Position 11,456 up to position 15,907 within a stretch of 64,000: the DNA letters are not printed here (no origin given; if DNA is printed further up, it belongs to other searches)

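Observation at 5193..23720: Eighteen-kb uninterrupted operon of three giant secreted proteins feeding into a VirB6-like membrane protein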

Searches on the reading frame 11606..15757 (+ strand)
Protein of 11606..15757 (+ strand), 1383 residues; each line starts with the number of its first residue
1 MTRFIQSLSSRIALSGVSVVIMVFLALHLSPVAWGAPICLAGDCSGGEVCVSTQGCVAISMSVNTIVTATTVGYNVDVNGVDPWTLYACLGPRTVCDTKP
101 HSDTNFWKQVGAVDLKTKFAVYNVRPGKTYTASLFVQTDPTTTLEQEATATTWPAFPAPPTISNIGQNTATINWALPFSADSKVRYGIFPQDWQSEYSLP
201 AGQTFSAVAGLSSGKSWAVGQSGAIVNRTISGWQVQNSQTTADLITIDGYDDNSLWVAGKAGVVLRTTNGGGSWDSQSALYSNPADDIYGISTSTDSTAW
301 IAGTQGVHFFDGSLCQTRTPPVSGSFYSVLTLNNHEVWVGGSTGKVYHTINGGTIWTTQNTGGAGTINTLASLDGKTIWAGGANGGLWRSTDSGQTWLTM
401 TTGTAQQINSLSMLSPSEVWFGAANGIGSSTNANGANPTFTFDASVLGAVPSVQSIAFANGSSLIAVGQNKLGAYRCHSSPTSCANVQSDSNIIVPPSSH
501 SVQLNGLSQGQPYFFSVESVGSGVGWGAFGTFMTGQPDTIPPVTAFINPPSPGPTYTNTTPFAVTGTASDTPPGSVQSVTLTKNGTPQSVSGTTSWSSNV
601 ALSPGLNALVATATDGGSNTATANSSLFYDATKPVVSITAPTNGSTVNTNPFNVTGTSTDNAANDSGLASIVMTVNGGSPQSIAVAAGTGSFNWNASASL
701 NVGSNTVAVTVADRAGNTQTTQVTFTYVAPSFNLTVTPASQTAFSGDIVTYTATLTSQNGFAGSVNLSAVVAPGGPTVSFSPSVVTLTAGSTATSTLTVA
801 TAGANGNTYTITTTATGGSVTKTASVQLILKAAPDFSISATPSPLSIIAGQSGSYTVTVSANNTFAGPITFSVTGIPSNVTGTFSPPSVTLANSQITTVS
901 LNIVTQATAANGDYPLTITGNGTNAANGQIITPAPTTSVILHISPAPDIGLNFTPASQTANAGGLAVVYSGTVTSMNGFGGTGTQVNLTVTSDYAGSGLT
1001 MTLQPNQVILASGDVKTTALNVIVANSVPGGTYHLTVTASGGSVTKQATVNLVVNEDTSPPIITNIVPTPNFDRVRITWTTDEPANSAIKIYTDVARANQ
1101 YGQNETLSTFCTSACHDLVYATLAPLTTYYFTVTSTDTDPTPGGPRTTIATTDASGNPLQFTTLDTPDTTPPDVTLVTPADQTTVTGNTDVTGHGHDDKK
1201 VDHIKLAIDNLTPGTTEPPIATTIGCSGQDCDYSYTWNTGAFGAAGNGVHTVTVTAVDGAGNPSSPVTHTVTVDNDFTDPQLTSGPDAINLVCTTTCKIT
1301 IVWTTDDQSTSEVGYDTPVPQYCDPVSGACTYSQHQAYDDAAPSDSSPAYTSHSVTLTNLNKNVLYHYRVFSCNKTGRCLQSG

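Call 3: search_protein_families(library=pfam, proteins=[window:11606-15757:+], max_evalue=0.01)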
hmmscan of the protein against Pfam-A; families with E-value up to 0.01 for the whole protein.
window:11606-15757:+ (1383 aa): 7 families
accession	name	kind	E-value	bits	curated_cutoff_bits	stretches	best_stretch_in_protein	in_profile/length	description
PF17957.7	Big_7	-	1.1e-12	48.8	24.1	3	1172-1254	1-70/70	Bacterial Ig domain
PF09136.16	Glucodextran_B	-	8e-10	38.9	27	2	634-725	1-79/83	Glucodextranase, domain B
PF16656.11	Pur_ac_phosph_N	-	3.6e-09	37.5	30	2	1286-1373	1-81/93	Purple acid Phosphatase, N-terminal domain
PF14870.12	PSII_BNR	-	1.3e-08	34.9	27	1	229-370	5-151/303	Photosynthesis system II assembly factor YCF48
PF19077.6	Big_13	-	2.4e-05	25.2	27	1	665-726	37-99/102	Bacterial Ig-like domain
PF00041.27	fn3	-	0.00083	20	25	0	1345-1377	46-73/84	Fibronectin type III domain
PF13750.12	Big_3_3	-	0.0075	16.4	27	1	602-729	12-148/157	Bacterial Ig-like domain (group 3)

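Call 11: search_protein_families(library=ncbifam, proteins=[window:11606-15757:+], max_evalue=0.05)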
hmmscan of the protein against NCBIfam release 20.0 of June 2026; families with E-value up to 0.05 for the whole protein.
window:11606-15757:+ (1383 aa): 6 families
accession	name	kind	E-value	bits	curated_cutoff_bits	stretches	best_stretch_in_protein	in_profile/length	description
NF010237.0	PRK13684.1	equivalog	4.8e-11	42.3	326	1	224-371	28-179/334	photosynthesis system II assembly factor Ycf48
NF047446.1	barrel_OmpL47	domain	6.2e-06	26.6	40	1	1235-1273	30-68/68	OmpL47-type beta-barrel domain-containing protein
NF047441.1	Lepto_OmpL47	equivalog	0.00038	20.2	250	0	1239-1288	104-151/336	multi-beta-barrel domain surface protein OmpL47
NF033510.3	Ca_tandemer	repeat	0.0012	19.2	50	1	627-718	4-95/96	Ca2+-stabilized repeat-containing adhesin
NF058595.1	invert_tail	domain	0.0018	18.6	37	1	1026-1055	84-113/113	lipo-invert putative C-terminal anchoring domain-containing protein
NF033932.1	LapB_rpt_80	domain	0.023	14.9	45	1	1248-1275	1-28/83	LapB repeat-containing protein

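Call 47: search_protein_families(library=phrogs, proteins=[window:11606-15757:+], max_evalue=0.01)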
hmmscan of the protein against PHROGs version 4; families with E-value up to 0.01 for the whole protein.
window:11606-15757:+ (1383 aa): 0 families

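Call 64: list_cluster_members(proteins=[P0001, P0121, window:11606-15757:+, window:15764-20128:+])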
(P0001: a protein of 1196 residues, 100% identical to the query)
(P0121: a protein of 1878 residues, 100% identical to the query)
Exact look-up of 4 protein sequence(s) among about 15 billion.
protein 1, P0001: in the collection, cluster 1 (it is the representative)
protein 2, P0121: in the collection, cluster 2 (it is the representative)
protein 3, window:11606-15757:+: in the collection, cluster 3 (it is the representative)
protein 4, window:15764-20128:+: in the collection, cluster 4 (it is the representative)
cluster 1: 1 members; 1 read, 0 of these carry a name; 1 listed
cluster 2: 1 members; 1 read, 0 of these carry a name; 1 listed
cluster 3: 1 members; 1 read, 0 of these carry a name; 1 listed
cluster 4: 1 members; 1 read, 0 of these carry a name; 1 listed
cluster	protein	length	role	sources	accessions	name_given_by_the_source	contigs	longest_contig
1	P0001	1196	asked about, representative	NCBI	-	-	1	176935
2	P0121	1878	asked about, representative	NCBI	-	-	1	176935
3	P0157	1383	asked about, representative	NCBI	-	-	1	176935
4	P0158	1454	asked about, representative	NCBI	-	-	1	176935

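Call 67: search_solved_structures(query=window:11606-15757:+, max_evalue=0.01)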
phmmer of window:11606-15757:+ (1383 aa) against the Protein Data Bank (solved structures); distinct sequences matched with E-value up to 0.01: 6.
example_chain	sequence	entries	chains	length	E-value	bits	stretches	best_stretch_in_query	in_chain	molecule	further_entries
8am5_S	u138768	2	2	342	8.5e-10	40.3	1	236-426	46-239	Photosystem II assembly lipoprotein Ycf48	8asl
5ojp_A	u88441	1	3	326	4.3e-08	34.6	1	224-425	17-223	Ycf48-like protein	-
2xbg_A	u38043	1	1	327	5e-08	34.4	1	223-425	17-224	YCF48-LIKE PROTEIN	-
5ojr_A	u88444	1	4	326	5.7e-08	34.2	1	224-425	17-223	Ycf48-like protein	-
5oj5_A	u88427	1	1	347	2.4e-07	32.2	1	230-425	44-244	Ycf48-like protein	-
5oj3_A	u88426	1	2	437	5.8e-05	24.3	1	232-358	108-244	Photosystem II stability/assembly factor HCF136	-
